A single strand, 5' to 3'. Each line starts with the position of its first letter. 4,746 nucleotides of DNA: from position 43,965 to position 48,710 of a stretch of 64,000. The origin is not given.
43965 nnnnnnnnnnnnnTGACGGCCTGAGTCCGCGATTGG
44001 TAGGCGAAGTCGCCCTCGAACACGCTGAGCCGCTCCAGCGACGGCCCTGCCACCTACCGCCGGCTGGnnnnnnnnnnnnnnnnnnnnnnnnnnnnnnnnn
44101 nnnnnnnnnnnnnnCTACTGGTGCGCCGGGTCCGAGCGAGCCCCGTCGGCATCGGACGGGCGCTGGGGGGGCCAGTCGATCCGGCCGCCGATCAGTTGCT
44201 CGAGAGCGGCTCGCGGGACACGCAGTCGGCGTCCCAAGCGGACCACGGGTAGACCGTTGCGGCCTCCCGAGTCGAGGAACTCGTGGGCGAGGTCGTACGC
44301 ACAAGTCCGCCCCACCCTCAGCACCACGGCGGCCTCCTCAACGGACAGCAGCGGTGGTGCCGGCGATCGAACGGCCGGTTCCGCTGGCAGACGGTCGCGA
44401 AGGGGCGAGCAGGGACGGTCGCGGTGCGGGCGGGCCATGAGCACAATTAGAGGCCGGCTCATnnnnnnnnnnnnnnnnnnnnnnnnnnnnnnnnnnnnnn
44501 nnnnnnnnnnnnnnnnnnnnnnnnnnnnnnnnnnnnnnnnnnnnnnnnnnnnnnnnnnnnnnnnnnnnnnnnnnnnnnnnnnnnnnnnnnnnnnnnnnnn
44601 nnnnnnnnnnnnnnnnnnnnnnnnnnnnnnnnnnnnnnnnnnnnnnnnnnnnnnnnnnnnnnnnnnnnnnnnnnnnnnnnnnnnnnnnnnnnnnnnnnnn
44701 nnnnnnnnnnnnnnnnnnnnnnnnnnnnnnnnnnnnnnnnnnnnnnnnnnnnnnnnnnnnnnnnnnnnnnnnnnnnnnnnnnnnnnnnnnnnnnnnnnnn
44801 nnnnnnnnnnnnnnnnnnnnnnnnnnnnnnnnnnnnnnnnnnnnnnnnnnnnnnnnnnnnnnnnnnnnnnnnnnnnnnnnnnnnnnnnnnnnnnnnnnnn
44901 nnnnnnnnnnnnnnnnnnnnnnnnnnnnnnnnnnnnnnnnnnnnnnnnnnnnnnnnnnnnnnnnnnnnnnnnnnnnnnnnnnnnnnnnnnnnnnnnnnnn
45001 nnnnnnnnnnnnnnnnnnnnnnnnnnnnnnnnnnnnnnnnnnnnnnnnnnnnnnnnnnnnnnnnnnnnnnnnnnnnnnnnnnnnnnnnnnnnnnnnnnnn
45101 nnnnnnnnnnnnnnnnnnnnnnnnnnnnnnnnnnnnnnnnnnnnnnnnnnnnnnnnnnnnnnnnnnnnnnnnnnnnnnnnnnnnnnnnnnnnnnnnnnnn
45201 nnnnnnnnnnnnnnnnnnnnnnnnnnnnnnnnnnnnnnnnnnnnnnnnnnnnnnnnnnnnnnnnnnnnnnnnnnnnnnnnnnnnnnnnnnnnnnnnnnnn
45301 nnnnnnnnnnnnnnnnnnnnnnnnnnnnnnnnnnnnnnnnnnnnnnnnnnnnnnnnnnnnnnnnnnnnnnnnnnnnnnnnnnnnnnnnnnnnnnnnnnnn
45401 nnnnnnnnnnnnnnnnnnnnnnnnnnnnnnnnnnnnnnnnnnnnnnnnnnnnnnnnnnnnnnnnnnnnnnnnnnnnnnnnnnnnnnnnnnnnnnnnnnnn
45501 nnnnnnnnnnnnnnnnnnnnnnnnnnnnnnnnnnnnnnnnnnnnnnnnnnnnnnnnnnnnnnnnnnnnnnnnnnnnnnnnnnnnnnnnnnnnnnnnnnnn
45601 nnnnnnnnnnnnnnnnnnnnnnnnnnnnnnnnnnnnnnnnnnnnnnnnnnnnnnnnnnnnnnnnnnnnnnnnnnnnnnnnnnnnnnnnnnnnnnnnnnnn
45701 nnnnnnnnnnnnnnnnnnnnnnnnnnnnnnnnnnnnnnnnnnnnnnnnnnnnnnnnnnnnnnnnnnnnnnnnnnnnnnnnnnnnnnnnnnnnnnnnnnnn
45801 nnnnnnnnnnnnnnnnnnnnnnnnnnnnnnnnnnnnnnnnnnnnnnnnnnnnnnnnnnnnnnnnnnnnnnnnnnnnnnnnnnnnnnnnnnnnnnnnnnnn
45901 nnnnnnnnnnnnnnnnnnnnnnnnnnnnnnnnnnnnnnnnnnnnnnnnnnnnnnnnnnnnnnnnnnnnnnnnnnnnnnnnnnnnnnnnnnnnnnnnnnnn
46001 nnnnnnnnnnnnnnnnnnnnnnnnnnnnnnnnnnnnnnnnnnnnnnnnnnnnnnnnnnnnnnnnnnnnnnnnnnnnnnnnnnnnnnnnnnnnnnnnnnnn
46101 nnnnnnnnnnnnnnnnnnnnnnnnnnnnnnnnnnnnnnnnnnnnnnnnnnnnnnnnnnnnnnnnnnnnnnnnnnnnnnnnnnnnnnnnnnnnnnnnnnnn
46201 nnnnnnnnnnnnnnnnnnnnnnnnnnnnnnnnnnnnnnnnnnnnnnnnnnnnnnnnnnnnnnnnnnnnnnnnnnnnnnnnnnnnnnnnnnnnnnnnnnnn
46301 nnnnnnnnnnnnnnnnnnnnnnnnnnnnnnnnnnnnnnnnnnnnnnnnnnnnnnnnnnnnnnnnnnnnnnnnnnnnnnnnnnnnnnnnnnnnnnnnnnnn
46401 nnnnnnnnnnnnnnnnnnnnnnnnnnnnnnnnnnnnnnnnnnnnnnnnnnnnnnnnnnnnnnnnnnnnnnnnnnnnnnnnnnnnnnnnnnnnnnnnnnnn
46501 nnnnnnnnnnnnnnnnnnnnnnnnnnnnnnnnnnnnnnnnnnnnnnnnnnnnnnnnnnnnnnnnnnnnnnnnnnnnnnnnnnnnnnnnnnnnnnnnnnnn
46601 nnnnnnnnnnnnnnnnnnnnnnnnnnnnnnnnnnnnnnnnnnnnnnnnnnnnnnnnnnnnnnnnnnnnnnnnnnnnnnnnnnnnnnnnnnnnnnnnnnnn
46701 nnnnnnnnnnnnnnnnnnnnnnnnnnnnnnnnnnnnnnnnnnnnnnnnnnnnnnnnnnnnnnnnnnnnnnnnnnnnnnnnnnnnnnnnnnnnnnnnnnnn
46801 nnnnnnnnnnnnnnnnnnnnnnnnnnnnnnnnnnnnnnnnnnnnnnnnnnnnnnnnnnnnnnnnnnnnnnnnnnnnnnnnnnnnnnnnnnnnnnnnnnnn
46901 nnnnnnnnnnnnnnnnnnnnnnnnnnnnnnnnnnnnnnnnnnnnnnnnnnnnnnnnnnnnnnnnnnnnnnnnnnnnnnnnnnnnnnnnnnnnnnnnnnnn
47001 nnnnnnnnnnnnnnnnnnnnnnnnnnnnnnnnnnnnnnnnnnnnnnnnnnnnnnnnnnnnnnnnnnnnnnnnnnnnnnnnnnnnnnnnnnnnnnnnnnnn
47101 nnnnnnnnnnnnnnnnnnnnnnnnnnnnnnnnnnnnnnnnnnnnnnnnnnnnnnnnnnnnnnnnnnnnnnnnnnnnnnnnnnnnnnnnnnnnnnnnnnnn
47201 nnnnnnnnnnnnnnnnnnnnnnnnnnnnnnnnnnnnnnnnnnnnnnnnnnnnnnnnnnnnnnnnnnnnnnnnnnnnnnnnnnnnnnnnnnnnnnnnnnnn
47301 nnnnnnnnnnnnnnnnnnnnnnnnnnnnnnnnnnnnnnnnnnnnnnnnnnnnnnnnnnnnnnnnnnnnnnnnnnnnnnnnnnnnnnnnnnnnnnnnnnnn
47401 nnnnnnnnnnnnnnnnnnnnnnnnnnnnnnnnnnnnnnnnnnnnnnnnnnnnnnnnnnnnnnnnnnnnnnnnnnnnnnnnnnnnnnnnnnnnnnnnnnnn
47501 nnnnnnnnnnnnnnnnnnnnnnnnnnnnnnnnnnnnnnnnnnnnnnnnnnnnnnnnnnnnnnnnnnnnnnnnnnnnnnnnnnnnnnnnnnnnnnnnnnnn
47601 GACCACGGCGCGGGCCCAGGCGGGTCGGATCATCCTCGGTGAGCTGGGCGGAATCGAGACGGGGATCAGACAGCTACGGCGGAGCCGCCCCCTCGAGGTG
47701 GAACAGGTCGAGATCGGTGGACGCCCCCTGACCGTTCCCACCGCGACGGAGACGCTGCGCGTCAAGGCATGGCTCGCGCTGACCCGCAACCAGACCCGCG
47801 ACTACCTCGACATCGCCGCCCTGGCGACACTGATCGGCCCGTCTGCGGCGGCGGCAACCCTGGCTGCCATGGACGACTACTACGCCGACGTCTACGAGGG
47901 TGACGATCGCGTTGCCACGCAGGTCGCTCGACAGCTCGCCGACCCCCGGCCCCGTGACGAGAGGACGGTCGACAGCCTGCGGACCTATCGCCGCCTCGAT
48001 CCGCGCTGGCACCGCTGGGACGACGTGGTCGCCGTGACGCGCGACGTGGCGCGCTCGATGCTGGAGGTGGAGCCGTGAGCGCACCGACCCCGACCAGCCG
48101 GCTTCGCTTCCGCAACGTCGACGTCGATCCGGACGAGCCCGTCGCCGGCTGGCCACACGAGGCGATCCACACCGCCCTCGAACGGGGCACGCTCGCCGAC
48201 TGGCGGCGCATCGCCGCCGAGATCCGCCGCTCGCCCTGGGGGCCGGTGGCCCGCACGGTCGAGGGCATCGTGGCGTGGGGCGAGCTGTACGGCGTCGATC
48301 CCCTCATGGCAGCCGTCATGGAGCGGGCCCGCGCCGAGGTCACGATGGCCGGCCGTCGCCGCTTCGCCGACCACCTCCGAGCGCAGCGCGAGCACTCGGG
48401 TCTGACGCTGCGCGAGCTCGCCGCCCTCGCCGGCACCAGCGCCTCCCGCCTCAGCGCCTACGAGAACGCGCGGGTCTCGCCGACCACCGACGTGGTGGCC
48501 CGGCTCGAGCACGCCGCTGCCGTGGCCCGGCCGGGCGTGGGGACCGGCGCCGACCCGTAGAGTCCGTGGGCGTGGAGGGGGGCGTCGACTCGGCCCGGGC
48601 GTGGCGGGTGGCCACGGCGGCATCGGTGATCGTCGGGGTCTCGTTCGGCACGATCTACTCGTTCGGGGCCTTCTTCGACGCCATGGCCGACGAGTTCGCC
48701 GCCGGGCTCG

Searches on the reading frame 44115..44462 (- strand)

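Call 15: search_protein_families(library=pfam, proteins=[window:44115-44462:-], max_evalue=0.01)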
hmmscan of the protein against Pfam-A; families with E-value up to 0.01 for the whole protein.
window:44115-44462:- (115 aa): 1 family
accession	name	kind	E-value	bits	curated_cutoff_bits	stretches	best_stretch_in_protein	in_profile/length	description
PF12728.13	HTH_17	-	1.4e-08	35.3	27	1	38-91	1-47/51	Helix-turn-helix domain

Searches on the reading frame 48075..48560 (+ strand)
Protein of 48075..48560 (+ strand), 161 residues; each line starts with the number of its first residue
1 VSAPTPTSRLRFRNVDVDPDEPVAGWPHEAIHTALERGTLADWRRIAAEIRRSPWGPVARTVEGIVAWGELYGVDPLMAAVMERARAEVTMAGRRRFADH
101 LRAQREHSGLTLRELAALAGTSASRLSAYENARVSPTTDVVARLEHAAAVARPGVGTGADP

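Call 15: search_protein_families(library=pfam, proteins=[window:48075-48560:+], max_evalue=0.01)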
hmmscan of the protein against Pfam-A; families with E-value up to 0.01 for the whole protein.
window:48075-48560:+ (161 aa): 3 families
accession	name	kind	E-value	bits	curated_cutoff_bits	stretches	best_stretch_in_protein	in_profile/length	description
PF13560.12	HTH_31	-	1.5e-12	48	27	1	96-150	1-56/64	Helix-turn-helix domain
PF01381.28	HTH_3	-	1.2e-10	41.7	23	1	101-147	1-47/55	Helix-turn-helix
PF12844.13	HTH_19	-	5e-06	26.8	30.2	1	101-144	4-47/64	Helix-turn-helix domain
